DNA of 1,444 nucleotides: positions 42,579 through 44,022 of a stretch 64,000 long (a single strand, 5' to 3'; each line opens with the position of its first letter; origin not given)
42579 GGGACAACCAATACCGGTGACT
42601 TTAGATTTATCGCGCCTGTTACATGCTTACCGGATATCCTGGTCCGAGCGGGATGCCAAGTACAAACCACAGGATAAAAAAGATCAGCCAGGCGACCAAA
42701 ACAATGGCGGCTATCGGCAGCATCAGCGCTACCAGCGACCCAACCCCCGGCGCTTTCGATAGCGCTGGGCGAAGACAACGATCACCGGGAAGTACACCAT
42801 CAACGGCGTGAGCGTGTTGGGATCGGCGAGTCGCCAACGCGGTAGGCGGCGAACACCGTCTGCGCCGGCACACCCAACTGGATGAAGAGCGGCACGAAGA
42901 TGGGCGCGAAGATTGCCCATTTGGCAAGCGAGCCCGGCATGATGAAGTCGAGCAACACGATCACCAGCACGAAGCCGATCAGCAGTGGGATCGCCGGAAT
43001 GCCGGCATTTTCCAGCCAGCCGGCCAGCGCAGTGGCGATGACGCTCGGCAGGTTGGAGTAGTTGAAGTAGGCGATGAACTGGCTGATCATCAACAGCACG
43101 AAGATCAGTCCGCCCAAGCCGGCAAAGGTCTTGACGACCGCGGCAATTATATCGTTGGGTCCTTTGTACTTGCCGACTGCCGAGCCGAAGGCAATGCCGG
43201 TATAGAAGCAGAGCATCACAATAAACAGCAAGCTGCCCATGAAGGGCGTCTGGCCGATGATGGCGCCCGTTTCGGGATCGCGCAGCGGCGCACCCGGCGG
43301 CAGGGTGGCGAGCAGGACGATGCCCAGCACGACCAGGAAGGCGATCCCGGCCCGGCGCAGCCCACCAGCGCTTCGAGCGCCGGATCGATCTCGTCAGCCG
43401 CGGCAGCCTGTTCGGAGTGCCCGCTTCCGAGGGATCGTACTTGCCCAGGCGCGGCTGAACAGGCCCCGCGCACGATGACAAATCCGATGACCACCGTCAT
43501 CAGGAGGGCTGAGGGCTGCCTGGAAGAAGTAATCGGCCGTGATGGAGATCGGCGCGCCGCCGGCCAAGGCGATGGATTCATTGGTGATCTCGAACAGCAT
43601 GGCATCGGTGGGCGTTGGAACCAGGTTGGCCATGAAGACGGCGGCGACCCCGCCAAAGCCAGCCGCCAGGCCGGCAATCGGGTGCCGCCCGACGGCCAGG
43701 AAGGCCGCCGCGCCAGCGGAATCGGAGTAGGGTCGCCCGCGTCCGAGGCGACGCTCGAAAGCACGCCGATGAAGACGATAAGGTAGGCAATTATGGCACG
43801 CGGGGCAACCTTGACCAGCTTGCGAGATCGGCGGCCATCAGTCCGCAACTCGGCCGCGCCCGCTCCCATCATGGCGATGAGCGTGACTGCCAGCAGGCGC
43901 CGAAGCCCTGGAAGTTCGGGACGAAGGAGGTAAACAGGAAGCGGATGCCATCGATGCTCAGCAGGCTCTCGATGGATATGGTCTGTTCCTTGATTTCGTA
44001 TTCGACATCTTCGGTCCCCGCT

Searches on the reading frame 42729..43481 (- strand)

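Call 43: search_protein_families(library=pfam, proteins=[window:42729-43481:-], max_evalue=0.001)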
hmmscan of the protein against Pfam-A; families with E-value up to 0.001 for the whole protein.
window:42729-43481:- (250 aa): 1 family
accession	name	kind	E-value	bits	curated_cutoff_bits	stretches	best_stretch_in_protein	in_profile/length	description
PF03806.19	ABG_transport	-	4.3e-05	22.4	27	1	217-248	430-463/502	AbgT putative transporter family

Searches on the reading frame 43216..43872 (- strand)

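Call 43: search_protein_families(library=pfam, proteins=[window:43216-43872:-], max_evalue=0.001)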
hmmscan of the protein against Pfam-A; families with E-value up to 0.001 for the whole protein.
window:43216-43872:- (218 aa): 1 family
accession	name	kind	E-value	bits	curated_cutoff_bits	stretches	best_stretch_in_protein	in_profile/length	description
PF03806.19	ABG_transport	-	0.0002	20.2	27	1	14-54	102-142/502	AbgT putative transporter family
